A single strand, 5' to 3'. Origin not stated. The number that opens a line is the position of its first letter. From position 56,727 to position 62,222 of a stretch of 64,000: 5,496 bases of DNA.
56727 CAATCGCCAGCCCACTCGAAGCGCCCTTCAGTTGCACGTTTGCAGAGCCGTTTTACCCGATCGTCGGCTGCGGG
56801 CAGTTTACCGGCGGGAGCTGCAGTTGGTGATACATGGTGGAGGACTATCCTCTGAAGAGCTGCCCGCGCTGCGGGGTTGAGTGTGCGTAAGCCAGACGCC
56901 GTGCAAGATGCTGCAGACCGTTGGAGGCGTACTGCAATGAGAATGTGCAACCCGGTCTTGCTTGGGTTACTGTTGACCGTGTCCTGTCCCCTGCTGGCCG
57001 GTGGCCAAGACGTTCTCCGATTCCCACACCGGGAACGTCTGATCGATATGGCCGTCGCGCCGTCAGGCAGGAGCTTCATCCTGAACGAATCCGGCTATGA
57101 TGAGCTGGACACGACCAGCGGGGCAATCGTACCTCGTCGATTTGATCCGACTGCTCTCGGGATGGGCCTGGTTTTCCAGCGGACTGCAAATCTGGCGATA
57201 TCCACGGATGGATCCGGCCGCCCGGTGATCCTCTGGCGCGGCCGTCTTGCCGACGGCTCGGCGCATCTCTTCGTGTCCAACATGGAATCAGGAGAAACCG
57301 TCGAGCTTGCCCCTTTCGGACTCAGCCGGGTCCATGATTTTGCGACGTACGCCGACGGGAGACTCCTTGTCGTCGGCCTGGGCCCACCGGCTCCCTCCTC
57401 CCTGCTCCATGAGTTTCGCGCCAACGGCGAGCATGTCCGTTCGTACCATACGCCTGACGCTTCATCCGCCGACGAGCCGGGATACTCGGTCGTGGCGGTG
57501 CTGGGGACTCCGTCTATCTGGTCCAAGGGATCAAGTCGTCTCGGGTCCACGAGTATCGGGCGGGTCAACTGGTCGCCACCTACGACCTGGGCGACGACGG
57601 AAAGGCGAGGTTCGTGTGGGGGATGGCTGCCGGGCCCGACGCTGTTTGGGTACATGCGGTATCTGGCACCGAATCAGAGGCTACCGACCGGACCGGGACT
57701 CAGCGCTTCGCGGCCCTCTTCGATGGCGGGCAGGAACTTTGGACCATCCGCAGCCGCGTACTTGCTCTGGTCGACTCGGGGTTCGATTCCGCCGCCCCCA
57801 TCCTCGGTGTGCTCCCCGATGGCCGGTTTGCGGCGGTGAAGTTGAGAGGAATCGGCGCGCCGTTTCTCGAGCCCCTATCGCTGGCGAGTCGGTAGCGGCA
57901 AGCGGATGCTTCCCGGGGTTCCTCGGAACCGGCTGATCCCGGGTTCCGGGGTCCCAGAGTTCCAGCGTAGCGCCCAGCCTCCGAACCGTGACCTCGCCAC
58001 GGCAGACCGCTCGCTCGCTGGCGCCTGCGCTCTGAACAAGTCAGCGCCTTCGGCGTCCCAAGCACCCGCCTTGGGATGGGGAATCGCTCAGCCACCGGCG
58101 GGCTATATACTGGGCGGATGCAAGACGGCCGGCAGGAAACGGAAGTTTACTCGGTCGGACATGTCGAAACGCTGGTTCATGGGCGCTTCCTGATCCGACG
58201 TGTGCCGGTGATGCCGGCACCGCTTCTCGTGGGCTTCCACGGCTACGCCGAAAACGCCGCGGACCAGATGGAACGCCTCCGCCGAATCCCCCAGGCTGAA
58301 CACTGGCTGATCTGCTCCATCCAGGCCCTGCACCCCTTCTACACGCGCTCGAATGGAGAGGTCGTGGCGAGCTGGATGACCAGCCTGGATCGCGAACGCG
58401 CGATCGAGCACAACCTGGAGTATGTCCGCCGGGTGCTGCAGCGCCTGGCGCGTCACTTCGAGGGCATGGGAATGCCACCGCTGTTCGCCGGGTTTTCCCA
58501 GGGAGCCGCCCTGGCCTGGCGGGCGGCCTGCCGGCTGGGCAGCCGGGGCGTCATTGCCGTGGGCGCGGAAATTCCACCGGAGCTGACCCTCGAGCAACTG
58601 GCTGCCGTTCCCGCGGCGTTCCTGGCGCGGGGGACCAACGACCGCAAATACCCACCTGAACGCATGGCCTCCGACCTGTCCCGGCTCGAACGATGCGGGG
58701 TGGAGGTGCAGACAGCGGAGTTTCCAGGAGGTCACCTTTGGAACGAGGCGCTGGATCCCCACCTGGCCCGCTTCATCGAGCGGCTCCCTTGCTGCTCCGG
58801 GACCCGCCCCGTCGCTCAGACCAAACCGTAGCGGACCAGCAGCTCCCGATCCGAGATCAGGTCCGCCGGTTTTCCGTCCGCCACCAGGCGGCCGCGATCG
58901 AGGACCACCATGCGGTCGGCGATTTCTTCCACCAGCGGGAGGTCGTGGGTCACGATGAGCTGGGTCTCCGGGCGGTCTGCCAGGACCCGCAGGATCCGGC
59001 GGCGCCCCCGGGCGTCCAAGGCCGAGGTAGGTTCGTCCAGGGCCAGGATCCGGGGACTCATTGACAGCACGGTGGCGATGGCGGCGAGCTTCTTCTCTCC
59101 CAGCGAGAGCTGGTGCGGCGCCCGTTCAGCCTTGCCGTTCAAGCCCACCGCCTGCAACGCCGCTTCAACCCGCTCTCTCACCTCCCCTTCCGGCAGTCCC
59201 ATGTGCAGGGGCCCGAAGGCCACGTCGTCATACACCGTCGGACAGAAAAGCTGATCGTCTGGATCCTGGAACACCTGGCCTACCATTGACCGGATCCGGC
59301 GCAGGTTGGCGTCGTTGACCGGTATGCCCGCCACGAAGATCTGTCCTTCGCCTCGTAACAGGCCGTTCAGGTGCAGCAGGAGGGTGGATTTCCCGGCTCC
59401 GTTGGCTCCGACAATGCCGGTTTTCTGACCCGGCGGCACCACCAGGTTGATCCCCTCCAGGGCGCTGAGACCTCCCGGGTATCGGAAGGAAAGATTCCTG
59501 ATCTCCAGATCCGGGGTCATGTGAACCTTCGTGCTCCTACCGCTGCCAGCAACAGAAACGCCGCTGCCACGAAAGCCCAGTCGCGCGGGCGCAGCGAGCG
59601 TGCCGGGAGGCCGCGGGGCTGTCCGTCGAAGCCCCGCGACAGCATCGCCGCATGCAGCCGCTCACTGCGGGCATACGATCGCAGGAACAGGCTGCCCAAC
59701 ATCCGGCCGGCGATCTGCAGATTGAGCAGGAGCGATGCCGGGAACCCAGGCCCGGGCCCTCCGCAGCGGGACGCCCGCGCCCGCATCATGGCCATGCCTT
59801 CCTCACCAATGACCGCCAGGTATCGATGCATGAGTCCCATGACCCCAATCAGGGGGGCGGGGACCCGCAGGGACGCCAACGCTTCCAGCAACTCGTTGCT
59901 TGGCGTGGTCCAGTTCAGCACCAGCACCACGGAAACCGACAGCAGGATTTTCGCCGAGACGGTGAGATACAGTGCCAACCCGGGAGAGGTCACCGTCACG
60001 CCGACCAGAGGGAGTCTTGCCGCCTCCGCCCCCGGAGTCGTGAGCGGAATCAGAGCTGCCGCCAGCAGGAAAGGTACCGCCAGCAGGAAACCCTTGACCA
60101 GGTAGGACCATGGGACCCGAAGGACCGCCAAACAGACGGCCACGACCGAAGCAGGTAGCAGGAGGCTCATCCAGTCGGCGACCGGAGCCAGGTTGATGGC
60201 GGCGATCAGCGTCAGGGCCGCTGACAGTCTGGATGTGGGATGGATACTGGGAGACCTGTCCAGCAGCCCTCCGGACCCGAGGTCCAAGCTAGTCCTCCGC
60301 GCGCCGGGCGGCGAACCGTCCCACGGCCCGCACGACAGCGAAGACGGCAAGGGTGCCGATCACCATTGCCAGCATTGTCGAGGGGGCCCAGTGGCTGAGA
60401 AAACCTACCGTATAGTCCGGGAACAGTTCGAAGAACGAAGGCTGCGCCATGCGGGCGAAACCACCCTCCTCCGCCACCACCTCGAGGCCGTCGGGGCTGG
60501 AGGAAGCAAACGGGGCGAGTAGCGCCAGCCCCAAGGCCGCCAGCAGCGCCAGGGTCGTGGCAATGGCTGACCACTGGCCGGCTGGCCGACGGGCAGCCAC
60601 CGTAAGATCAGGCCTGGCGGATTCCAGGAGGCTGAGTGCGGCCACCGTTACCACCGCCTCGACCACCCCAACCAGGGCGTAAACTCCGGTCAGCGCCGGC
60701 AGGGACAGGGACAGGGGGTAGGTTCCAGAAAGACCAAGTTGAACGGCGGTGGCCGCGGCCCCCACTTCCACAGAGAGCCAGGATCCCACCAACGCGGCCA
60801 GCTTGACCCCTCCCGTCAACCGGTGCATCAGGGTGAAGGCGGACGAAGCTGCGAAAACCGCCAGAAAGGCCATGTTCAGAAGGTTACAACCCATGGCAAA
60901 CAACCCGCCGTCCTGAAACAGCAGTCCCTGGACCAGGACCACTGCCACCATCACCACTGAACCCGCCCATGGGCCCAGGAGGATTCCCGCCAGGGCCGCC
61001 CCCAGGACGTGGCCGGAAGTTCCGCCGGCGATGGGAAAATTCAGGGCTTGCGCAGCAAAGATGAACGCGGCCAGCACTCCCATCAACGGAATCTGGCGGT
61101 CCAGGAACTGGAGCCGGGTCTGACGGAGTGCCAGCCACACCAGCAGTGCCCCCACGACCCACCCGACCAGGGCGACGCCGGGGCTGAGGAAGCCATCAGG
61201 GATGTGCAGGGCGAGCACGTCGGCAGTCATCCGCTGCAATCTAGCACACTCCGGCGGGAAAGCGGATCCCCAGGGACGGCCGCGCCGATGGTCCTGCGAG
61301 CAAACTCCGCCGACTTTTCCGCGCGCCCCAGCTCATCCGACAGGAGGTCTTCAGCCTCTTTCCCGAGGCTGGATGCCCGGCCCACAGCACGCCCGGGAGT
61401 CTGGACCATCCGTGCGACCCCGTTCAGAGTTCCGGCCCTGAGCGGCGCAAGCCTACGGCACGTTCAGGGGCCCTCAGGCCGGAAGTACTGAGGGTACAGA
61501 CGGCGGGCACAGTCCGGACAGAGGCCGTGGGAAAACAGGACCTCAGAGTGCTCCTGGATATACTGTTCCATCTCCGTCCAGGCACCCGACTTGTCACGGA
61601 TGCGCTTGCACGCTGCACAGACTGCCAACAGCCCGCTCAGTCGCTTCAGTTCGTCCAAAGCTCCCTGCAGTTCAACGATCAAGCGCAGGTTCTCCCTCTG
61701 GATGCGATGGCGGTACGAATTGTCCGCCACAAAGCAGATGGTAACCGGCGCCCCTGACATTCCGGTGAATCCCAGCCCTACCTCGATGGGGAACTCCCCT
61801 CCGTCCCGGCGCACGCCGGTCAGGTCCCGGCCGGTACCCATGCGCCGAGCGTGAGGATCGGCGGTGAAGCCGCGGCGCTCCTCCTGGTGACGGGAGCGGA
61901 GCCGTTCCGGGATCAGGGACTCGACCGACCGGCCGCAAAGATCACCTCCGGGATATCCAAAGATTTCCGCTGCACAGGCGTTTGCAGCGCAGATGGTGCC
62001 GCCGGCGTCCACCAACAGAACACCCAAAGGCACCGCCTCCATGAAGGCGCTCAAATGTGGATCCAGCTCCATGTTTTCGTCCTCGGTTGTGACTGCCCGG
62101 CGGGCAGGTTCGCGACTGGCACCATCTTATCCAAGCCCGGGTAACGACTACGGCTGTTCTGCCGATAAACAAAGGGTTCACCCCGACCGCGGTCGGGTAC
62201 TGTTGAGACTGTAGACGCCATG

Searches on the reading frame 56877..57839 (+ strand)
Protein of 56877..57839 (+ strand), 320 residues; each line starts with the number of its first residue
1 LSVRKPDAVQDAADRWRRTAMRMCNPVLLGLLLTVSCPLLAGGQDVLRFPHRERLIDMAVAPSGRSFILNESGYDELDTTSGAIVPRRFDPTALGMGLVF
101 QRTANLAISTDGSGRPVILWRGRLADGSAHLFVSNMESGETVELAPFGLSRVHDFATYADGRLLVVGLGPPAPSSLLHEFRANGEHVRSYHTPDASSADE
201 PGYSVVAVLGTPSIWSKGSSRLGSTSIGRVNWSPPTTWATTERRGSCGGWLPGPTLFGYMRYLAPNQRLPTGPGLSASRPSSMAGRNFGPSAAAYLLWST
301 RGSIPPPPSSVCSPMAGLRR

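Call 9: search_protein_families(library=pfam, proteins=[window:56877-57839:+], max_evalue=0.01)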
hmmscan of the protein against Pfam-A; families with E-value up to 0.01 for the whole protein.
window:56877-57839:+ (320 aa): 0 families

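Call 18: find_homologous_proteins(query=window:56937-57836:+, max_evalue=0.001)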
Query window:56937-57836:+ (300 aa): 1 proteins with E <= 0.001 among 6952 candidates.
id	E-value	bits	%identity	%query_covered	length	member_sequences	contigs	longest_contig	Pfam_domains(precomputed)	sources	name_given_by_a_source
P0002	5.7e-88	313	66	73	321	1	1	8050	-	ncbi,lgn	ncbi:MAG: hypothetical protein Kow001_07610 [Acidobacteriota bacterium]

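Call 19: find_encoding_contigs(protein=P0002, flank=10000)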
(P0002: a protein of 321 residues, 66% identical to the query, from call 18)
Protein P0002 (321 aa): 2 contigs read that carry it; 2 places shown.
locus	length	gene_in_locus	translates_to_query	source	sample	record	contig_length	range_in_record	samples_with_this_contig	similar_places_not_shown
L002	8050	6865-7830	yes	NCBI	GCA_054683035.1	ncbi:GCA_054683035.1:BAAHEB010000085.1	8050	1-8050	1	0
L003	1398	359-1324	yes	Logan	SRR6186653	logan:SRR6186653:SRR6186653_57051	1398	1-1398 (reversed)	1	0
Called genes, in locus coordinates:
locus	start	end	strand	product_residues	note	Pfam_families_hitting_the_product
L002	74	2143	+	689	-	PF26549:Tricorn_N (weak), PF07676:PD40 (faint), PF20434:BD-FAE (weak), PF00326:Peptidase_S9, PF01738:DLH (weak)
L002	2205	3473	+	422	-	PF20583:DUF6786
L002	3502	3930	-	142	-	PF00034:Cytochrom_C, PF13442:Cytochrome_CBB3 (faint)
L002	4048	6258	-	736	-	PF01011:PQQ, PF13360:PQQ_2, PF13442:Cytochrome_CBB3, PF01011:PQQ, PF13360:PQQ_2 (weak)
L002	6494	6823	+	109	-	-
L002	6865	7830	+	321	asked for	-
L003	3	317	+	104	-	?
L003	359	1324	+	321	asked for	-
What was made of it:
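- Synteny: L002 has S9 peptidase, DUF6786, cyt c and PQQ-DH, then divergently the 109-aa ORF and the 321-aa ORF (call 19).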

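Call 35: find_homologous_proteins(query=L002:6494-6820:+, max_evalue=10)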
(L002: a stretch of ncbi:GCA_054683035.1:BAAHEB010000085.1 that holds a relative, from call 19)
Query L002:6494-6820:+ (109 aa): 1 proteins with E <= 10 among 1 candidates.
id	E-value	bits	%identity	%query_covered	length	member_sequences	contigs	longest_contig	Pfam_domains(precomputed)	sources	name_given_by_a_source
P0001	1.2e-48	182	83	80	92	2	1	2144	-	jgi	jgi:hypothetical protein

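Call 37: search_protein_families(library=ncbifam, proteins=[P0002], max_evalue=1)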
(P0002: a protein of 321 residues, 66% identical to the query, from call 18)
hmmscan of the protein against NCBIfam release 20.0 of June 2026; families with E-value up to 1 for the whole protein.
P0002 (321 aa): 1 family
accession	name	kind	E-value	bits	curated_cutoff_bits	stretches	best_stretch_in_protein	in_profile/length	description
TIGR03205.1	pimA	equivalog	0.079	11.3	705.6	1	85-167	58-142/541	dicarboxylate--CoA ligase PimA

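Call 40: search_protein_families(library=pfam, proteins=[P0002], max_evalue=10)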
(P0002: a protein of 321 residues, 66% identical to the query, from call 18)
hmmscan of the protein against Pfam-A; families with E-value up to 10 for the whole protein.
P0002 (321 aa): 0 families
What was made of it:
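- Closest known: COX5B / yeast Cox4 zinc-ribbon domain. Different: The Pfam model does not match (call 40).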

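Call 49: predict_structure(alignment_id=A4)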
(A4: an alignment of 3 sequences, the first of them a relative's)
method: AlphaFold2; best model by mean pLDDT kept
length: 321 residues; sequences in the alignment: 3
mean_pLDDT: 58.2   pTM: 0.61
mean pLDDT of the five models: 58.2, 49.3, 47.4, 47.3, 42.7
residues with pLDDT >= 90: 0; 70-90: 83; 50-70: 139; < 50: 99
segments of 3 or more residues with pLDDT < 50: 1-37, 72-85, 178-183, 284-321
pLDDT, mean of each block of 10 residues (from residue 1): 24 23 37 45 64 65 59 46 54 68 67 73 64 65 67 60 67 59 61 73 74 83 57 66 65 85 56 73 47 42 37 37 33
secondary structure, 60 per line:
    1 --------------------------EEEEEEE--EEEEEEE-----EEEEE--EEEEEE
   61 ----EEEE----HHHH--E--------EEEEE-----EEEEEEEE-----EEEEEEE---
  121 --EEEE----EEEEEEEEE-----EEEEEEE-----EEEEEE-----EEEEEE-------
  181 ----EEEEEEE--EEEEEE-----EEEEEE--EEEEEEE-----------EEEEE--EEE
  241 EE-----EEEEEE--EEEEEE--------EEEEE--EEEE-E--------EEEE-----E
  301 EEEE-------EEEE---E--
elements in order: E27-33 E36-42 E48-52 E55-60 E65-68 H73-76 E88-92 E98-105 E111-117 E123-126 E131-139 E145-151 E157-162 E168-173 E185-191 E194-199 E205-210 E213-219 E231-235 E238-242 E248-253 E256-261 E270-274 E277-280 E291-294 E300-304 E312-315

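Call 51: fold_search(model_id=the predicted structure, library=pdb)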
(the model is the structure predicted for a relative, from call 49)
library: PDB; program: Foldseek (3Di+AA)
matches with E <= 10: 1038; with E <= 0.001: 261
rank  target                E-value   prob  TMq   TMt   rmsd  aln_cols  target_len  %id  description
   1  5yy8                  1.6e-06  1.00  0.39  0.43   9.6       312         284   13  Crystal structure of the Kelch domain of human NS1-BP (released 2018-03-14)
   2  7qrv_A                2.8e-06  1.00  0.48  0.54   7.3       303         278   14  Crystal structure of NHL domain of TRIM2 (full C-terminal) (released 2022-05-04)
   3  7nyq_B                3.1e-06  1.00  0.45  0.51   9.1       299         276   12  Crystal structure of the Mei-P26 NHL domain (released 2022-05-04)
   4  6d69                  4.4e-06  1.00  0.44  0.48   8.9       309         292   13  Crystal Structure of the NHL Repeat Region of D. melanogaster Thin (released 2019-04-24)
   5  2dg0_F                4.4e-06  1.00  0.44  0.44   9.1       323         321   11  Crystal structure of Drp35, a 35kDa drug responsive protein from Staphylococcus aureus (released 2006-12-12)
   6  8bbf_A                4.9e-06  1.00  0.46  0.21   9.5       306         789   12  Structure of the IFT-A complex; IFT-A1 module (released 2022-12-07)
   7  8pjs                  5.7e-06  1.00  0.40  0.45   8.8       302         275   12  Crystal structure of the computationally designed SAKe6CEref protein (released 2024-07-10)
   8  2dg0_E                6.0e-06  1.00  0.42  0.42   9.4       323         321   10  Crystal structure of Drp35, a 35kDa drug responsive protein from Staphylococcus aureus (released 2006-12-12)
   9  7som_d                6.3e-06  1.00  0.43  0.46   9.8       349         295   13  Ciliary C2 central pair apparatus isolated from Chlamydomonas reinhardtii (released 2022-04-13)
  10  2dg0_I                6.7e-06  1.00  0.43  0.43   9.0       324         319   11  Crystal structure of Drp35, a 35kDa drug responsive protein from Staphylococcus aureus (released 2006-12-12)
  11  7qrv_B                7.4e-06  1.00  0.48  0.54   7.2       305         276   14  Crystal structure of NHL domain of TRIM2 (full C-terminal) (released 2022-05-04)
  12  2dg0_B                8.6e-06  1.00  0.43  0.43   9.0       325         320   11  Crystal structure of Drp35, a 35kDa drug responsive protein from Staphylococcus aureus (released 2006-12-12)
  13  7xm5                  8.6e-06  1.00  0.42  0.46   9.6       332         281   12  Keap1 Kelch domain (residues 322-609) in complex with 6i (released 2022-07-06)
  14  7nyq_A                9.1e-06  1.00  0.43  0.50   9.5       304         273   12  Crystal structure of the Mei-P26 NHL domain (released 2022-05-04)
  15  2dso_E                9.6e-06  1.00  0.42  0.42   8.9       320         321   11  Crystal structure of D138N mutant of Drp35, a 35kDa drug responsive protein from Staphylococcus aureus (released 2006-12-12)
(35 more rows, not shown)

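Call 67: search_protein_families(library=phrogs, proteins=[P0002], max_evalue=0.1)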
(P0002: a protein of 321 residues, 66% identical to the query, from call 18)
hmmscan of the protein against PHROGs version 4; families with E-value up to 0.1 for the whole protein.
P0002 (321 aa): 1 family
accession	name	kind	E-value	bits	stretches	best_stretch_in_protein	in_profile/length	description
phrog_24409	-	unknown function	0.043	13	1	184-228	123-167/783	-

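Call 68: search_protein_families(library=padloc, proteins=[P0002], max_evalue=0.1)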
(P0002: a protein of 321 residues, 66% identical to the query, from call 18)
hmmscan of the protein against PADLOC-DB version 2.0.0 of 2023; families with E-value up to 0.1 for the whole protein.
P0002 (321 aa): 0 families
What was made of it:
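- On Secreted bacteriocin / toxin with immunity: No family hit (calls 40, 67, 68).
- There is no match to any toxin, bacteriocin or defence family, and no immunity or exporter gene (calls 40, 67, 68).
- Tried and rejected: Pfam, NCBIfam, PHROGs and PADLOC gave nothing usable (calls 9, 37, 40, 67, 68).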

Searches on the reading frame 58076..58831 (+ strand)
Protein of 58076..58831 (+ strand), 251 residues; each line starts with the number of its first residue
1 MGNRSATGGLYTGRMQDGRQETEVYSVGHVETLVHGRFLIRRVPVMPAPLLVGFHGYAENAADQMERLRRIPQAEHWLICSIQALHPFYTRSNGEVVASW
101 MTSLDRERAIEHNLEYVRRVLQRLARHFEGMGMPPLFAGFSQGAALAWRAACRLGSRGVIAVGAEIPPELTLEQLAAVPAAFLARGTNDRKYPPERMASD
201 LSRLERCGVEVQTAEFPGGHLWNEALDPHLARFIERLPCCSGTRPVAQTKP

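Call 9: search_protein_families(library=pfam, proteins=[window:58076-58831:+], max_evalue=0.01)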
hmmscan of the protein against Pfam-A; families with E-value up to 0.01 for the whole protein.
window:58076-58831:+ (251 aa): 2 families
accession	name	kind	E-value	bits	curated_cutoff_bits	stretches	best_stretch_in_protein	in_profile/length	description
PF02230.22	Abhydrolase_2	-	0.0011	19.3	23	1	52-220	18-199/217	Phospholipase/Carboxylesterase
PF03959.19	FSH1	-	0.0082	16.3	21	0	91-151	63-119/211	Serine hydrolase (FSH1)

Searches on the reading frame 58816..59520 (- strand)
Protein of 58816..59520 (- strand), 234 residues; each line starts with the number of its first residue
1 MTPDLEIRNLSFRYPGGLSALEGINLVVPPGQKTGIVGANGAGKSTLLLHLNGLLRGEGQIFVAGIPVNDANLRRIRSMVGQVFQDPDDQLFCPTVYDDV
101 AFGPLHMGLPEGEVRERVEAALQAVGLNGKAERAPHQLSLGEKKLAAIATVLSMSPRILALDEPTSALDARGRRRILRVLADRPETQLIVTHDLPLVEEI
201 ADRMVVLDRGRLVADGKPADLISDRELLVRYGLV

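Call 15: search_protein_families(library=pfam, proteins=[window:58816-59520:-], max_evalue=0.001)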
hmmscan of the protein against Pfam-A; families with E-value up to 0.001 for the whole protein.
window:58816-59520:- (234 aa): 3 families
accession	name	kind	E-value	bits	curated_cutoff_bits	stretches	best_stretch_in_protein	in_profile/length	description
PF00005.33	ABC_tran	-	4.6e-28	99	25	1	21-166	1-137/137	ABC transporter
PF13304.12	AAA_21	-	3.1e-14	54.2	27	1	128-191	228-296/304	AAA domain, putative AbiEii toxin, Type IV TA system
PF02463.25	SMC_N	-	8.5e-09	35.6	40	1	135-199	134-204/220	RecF/RecN/SMC N terminal domain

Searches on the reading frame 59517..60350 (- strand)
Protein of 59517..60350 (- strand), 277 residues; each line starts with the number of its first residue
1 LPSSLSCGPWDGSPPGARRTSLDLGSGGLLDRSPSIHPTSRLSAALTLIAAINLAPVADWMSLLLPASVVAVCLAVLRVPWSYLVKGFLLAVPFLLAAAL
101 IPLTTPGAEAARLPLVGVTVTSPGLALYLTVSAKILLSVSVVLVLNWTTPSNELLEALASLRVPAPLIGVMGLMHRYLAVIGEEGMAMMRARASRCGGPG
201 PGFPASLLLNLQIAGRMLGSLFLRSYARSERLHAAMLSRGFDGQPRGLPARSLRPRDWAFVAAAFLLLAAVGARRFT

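Call 15: search_protein_families(library=pfam, proteins=[window:59517-60350:-], max_evalue=0.001)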
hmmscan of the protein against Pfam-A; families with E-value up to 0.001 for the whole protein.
window:59517-60350:- (277 aa): 1 family
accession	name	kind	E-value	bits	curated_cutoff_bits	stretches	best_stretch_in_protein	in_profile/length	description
PF02361.21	CbiQ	-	2.4e-28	99.7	25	1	38-243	10-210/216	Cobalt transport protein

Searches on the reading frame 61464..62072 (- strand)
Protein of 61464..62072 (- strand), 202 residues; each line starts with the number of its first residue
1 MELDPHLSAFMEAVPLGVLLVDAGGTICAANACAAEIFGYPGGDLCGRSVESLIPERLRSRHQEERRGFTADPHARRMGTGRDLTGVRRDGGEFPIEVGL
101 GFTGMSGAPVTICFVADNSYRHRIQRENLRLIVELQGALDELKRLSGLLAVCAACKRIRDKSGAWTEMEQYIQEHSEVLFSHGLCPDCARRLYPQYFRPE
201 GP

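Call 15: search_protein_families(library=pfam, proteins=[window:61464-62072:-], max_evalue=0.001)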
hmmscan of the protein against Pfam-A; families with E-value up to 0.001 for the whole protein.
window:61464-62072:- (202 aa): 5 families
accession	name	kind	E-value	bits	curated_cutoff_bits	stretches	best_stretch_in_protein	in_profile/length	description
PF00989.32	PAS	-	2e-09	37.9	22.6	1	6-98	2-91/113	PAS fold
PF13188.13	PAS_8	-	1.5e-08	34.7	21.8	1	7-58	3-55/65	PAS domain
PF08448.16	PAS_4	-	3.9e-07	30.7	23.1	1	12-67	2-57/110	PAS fold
PF13426.13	PAS_9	-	2e-06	28.4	27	1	16-100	2-81/103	PAS domain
PF24820.1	Diguanyl_cycl_sensor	-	0.00044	20.6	28.1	1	11-64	2-55/109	Diguanylate cyclase-like sensor domain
